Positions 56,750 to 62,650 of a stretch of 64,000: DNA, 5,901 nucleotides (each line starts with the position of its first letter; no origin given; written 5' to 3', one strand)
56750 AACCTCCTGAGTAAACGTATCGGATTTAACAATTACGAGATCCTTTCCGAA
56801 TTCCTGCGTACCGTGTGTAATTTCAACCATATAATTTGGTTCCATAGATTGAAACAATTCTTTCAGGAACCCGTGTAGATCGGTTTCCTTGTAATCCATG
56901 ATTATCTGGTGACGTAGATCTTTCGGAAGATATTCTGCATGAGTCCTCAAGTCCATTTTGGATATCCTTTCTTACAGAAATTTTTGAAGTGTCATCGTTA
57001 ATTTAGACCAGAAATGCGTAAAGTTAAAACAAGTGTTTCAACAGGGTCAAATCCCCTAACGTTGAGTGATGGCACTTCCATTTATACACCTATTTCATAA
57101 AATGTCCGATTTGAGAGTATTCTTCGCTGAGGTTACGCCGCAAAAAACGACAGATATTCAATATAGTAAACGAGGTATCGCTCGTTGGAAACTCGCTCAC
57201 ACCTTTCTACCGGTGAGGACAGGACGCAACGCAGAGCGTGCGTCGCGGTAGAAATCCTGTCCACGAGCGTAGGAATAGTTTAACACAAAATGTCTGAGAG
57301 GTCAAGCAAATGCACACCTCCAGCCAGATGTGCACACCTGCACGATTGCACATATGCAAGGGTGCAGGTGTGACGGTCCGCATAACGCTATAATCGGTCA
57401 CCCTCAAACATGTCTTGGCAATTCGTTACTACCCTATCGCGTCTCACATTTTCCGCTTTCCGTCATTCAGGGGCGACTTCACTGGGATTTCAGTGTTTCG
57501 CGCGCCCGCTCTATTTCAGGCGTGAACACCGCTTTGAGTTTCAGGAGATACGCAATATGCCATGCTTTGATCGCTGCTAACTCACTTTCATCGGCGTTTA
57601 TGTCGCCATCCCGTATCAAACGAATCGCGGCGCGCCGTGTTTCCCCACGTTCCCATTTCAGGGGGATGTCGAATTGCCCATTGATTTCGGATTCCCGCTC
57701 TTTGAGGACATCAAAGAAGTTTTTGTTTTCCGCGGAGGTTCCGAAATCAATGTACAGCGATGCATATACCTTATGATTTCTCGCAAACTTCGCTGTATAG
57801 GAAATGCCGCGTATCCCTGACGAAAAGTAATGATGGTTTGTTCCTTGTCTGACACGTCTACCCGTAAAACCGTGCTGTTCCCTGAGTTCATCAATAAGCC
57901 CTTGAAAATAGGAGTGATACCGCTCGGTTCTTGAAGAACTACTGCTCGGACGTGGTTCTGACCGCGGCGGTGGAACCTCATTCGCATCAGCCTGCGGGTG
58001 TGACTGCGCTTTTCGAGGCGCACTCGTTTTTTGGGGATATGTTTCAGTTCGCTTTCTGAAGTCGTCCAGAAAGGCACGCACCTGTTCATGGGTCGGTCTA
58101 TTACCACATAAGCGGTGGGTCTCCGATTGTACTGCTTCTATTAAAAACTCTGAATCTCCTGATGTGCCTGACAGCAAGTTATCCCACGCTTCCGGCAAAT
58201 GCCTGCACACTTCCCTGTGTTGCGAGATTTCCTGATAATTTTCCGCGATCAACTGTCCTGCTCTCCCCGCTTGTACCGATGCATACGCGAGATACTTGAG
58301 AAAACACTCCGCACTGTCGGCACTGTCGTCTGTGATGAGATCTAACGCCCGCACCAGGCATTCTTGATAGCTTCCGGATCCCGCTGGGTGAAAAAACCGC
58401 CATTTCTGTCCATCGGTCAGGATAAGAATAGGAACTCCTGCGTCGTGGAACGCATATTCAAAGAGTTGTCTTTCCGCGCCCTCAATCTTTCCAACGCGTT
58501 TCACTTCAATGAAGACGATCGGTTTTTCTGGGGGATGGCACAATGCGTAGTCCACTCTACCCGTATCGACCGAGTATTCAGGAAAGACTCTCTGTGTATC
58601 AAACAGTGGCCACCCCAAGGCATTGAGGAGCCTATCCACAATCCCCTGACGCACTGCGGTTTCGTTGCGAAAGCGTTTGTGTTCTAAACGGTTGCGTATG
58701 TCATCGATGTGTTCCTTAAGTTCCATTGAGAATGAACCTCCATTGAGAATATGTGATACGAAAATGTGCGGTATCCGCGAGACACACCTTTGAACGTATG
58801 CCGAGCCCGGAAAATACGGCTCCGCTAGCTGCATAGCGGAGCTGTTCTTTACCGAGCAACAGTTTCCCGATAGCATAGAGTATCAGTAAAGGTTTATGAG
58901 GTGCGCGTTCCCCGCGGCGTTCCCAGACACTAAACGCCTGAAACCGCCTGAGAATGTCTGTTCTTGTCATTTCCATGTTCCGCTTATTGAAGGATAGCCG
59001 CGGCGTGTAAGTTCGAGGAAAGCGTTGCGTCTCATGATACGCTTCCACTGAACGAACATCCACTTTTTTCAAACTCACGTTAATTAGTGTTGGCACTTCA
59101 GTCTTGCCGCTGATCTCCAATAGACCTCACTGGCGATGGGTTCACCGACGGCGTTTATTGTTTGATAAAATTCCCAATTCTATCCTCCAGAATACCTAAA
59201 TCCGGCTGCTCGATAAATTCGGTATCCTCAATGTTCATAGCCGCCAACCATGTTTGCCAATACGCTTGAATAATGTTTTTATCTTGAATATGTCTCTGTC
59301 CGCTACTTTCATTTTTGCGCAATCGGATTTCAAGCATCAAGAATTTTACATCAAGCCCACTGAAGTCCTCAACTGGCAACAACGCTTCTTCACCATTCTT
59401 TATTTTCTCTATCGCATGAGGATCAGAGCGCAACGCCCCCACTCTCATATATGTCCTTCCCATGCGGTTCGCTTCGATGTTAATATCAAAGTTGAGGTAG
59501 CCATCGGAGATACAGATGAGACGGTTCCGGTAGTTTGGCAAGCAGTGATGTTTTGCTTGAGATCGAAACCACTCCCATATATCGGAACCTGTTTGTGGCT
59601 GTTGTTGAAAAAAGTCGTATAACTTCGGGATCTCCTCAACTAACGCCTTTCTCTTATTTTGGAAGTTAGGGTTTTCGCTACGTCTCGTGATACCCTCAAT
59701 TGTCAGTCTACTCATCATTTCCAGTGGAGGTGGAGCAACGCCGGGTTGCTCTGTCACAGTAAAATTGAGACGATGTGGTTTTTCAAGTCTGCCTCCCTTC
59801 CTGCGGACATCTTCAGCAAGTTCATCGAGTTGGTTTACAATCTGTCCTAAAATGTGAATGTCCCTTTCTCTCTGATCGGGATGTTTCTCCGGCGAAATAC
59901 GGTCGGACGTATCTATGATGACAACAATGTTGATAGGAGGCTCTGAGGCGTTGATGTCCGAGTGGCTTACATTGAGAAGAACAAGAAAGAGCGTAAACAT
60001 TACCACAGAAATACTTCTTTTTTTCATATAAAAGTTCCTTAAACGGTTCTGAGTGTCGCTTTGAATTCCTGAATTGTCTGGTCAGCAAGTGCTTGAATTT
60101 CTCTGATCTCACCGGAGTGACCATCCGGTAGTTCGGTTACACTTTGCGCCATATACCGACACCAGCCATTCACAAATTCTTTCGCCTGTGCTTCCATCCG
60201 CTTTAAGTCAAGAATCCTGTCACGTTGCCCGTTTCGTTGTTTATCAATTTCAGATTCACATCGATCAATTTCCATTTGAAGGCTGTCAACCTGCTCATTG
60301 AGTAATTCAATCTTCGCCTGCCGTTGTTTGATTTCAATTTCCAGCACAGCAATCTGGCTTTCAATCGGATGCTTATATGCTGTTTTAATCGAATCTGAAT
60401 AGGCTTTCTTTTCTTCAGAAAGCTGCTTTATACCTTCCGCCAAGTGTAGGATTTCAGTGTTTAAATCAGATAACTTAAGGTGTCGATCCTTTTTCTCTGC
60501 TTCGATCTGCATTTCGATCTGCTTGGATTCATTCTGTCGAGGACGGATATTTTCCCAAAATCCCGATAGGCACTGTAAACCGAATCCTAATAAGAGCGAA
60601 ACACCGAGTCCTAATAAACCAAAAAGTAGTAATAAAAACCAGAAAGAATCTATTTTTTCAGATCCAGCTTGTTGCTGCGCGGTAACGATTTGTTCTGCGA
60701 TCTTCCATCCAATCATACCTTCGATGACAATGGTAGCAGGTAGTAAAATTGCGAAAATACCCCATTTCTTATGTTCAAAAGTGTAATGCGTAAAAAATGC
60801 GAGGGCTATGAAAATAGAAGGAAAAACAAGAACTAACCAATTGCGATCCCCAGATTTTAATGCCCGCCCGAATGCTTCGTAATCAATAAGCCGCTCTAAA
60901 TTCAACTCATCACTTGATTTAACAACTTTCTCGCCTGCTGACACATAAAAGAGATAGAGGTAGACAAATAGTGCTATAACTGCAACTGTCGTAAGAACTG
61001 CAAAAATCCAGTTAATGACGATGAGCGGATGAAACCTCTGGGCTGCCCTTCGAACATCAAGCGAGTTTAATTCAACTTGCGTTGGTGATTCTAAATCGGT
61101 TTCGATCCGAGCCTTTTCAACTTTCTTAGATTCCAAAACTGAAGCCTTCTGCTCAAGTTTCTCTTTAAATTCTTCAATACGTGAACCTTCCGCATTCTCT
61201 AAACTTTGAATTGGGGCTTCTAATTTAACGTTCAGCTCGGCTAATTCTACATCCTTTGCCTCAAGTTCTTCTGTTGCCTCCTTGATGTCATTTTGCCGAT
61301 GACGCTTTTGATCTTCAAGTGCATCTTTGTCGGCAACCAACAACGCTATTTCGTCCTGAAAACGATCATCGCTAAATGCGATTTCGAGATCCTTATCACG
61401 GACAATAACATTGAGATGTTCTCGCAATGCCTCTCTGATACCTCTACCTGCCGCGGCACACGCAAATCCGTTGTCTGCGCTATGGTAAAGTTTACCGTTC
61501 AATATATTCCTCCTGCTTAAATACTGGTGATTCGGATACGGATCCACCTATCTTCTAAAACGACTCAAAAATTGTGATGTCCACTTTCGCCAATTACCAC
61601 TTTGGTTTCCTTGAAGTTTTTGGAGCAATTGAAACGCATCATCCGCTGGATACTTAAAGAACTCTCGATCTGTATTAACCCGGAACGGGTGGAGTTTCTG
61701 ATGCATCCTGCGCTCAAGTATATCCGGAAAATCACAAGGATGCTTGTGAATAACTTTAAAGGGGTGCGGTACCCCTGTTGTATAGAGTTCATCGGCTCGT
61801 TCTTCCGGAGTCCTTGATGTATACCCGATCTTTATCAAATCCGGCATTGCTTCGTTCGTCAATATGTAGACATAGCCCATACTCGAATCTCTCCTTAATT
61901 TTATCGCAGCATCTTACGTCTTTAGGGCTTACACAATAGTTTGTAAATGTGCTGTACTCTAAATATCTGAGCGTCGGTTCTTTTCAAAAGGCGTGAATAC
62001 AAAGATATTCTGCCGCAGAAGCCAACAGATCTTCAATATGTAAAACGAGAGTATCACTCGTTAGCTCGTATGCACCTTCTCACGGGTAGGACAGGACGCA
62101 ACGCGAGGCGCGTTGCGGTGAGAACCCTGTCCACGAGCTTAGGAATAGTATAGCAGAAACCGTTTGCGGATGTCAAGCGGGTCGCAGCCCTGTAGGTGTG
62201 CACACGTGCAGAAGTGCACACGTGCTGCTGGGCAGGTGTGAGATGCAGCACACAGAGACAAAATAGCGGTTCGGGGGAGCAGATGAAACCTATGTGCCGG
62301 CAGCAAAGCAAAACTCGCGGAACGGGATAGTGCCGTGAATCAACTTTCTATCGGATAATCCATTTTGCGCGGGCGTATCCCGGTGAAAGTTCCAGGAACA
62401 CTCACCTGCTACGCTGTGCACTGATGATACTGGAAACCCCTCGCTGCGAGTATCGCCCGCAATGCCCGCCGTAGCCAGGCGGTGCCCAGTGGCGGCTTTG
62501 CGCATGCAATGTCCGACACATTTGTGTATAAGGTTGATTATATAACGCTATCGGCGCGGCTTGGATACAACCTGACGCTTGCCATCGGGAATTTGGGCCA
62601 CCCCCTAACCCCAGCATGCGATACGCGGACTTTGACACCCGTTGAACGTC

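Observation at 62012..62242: Conserved ~230-bp promoter + palindromic operator + 5-prime stem-loop leader, copy B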

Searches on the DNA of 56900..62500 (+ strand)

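Call 7: search_dna_similar(query=window:56900-62500:+, collection=plasmids, mode=near, max_rows=15)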
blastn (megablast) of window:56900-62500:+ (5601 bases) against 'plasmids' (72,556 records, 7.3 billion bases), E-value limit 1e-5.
No match.

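Call 8: search_dna_similar(query=window:56900-62500:+, collection=phages, mode=near, max_rows=15)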
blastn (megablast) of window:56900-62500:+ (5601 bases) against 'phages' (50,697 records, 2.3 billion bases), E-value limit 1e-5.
No match.

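Call 20: search_rna_families(source=window, start=61900, end=62300, threshold=evalue, max_evalue=10, show_alignments=3)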
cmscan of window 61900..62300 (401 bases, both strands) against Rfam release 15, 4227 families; matches with E-value up to 10: 0.
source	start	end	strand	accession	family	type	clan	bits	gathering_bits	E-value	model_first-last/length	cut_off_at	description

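Call 31: build_rna_model(alignment_id=A3, structure=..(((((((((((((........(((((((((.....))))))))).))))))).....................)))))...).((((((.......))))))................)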
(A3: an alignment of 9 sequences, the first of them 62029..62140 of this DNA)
Model R1 built from alignment A3 (9 sequences, 120 columns); structure: as given.
model positions 112; base pairs 28; branch points 1; effective number of sequences 1.41; information 0.59 bits per position. Calibrated on 0.2 Mb of random sequence (short: E-values are rough).
structure used (alignment columns):
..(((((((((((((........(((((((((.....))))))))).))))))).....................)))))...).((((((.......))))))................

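Call 32: search_with_rna_model(model_id=R1, sources=[window, L002, L003, L006, L009, L013, L015, L018, L021, L022], max_evalue=10)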
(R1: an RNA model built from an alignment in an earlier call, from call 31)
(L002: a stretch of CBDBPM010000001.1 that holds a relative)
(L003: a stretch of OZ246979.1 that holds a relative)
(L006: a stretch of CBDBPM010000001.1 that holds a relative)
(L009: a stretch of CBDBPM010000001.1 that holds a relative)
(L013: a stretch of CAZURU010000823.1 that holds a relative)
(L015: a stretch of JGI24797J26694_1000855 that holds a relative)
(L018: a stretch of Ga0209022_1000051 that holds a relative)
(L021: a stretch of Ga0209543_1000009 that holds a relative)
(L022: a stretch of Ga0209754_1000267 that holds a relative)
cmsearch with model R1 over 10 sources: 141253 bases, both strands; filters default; matches with E-value up to 10: 11.
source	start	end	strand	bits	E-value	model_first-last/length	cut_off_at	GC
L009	5882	5993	-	128.7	1.1e-34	1-112/112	no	0.54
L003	7095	7206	-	121.5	1.4e-32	1-112/112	no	0.55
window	62029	62140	-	120.3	3.1e-32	1-112/112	no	0.53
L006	1507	1618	+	117.5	1.9e-31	1-112/112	no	0.57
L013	486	599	+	114.1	1.8e-30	1-112/112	no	0.45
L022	6846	6956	-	113.6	2.7e-30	1-112/112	no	0.52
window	57154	57270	-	108.4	8.2e-29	1-112/112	no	0.52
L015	760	871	-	99.4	3.4e-26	1-112/112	no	0.5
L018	5613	5724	-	99.4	3.4e-26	1-112/112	no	0.5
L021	1509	1620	-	99.4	3.4e-26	1-112/112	no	0.5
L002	7252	7363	-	98.5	6.1e-26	1-112/112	no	0.55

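Call 45: search_with_rna_model(model_id=R1, sources=[L026, L027, L028, L029, L030, L031], max_evalue=10)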
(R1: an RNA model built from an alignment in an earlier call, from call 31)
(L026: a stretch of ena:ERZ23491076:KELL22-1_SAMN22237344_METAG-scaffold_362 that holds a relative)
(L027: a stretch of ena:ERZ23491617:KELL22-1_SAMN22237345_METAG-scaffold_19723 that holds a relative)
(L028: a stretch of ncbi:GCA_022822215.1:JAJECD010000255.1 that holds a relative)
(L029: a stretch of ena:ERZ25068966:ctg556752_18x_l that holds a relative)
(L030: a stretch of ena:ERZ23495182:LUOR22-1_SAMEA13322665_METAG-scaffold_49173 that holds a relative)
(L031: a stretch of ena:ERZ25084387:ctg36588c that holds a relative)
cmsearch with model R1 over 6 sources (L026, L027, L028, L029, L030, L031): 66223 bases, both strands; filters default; matches with E-value up to 10: 0.
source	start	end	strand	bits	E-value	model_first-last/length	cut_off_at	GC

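Call 48: search_with_rna_model(model_id=R1, sources=[L032, L033, L034], max_evalue=10)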
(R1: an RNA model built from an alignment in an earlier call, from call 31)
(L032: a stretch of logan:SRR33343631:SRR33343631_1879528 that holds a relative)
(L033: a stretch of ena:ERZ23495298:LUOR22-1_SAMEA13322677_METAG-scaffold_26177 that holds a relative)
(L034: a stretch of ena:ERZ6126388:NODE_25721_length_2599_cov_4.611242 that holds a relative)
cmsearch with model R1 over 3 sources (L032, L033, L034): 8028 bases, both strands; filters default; matches with E-value up to 10: 2.
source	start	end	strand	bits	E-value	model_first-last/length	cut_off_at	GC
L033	2970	3053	+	12.2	0.03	1-112/112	no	0.46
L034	2058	2141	+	12.2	0.03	1-112/112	no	0.46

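Call 73: search_with_rna_model(model_id=R1, sources=[L035, L036, L037, L038], max_evalue=10, show_alignments=4)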
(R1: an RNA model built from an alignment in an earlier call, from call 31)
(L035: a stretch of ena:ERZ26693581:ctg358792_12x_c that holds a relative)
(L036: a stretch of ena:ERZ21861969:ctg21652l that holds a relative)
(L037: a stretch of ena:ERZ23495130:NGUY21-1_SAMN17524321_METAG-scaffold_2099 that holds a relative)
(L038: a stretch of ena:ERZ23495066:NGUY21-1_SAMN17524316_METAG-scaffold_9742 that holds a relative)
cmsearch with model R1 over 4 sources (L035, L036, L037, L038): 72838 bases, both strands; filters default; matches with E-value up to 10: 0.
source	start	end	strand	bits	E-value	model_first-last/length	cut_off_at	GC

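Call 76: search_with_rna_model(model_id=R1, sources=[L039, L040, L041, L042], max_evalue=10)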
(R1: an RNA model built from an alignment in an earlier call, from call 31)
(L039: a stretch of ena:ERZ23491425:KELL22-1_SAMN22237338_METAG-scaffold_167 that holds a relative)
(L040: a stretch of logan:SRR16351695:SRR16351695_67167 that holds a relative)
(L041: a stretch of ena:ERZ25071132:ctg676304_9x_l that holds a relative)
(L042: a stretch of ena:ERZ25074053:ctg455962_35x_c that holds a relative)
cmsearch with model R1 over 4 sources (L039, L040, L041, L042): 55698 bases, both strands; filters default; matches with E-value up to 10: 1.
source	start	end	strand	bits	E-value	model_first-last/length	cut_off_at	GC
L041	7930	8040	+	46.3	2.8e-11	1-112/112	no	0.5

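Call 78: search_with_rna_model(model_id=R1, sources=[window, L002, L003, L006, L009, L013, L015, L022, L041], max_evalue=0.001, make_alignment=true)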
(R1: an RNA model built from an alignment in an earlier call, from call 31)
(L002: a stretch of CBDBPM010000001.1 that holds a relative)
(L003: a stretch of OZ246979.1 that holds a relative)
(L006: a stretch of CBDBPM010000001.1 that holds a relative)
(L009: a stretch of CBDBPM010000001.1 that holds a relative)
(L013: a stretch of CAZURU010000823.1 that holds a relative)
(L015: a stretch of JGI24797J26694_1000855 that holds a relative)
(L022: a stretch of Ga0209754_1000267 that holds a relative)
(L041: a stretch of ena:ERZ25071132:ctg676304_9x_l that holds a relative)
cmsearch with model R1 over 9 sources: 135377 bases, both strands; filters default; matches with E-value up to 0.001: 10.
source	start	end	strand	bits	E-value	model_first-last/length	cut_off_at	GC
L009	5882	5993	-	128.7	1.1e-34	1-112/112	no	0.54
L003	7095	7206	-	121.5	1.3e-32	1-112/112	no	0.55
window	62029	62140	-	120.3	2.9e-32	1-112/112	no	0.53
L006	1507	1618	+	117.5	1.9e-31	1-112/112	no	0.57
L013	486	599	+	114.1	1.8e-30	1-112/112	no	0.45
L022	6846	6956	-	113.6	2.6e-30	1-112/112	no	0.52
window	57154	57270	-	108.4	7.8e-29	1-112/112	no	0.52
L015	760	871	-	99.4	3.2e-26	1-112/112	no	0.5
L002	7252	7363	-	98.5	5.9e-26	1-112/112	no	0.55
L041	7930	8040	+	46.3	6.7e-11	1-112/112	no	0.5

Alignment A7: 10 matches aligned to the model, 122 columns, each read 5' to 3' on its own strand. Consensus structure (alignment columns), stored with it:
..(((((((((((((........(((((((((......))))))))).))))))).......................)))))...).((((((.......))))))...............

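Call 81: build_rna_model(alignment_id=A7)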
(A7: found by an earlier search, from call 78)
Model R2 built from alignment A7 (10 sequences, 122 columns); structure: stored with the alignment.
model positions 112; base pairs 28; branch points 1; effective number of sequences 1.65; information 0.59 bits per position. Calibrated on 0.2 Mb of random sequence (short: E-values are rough).
structure used (alignment columns):
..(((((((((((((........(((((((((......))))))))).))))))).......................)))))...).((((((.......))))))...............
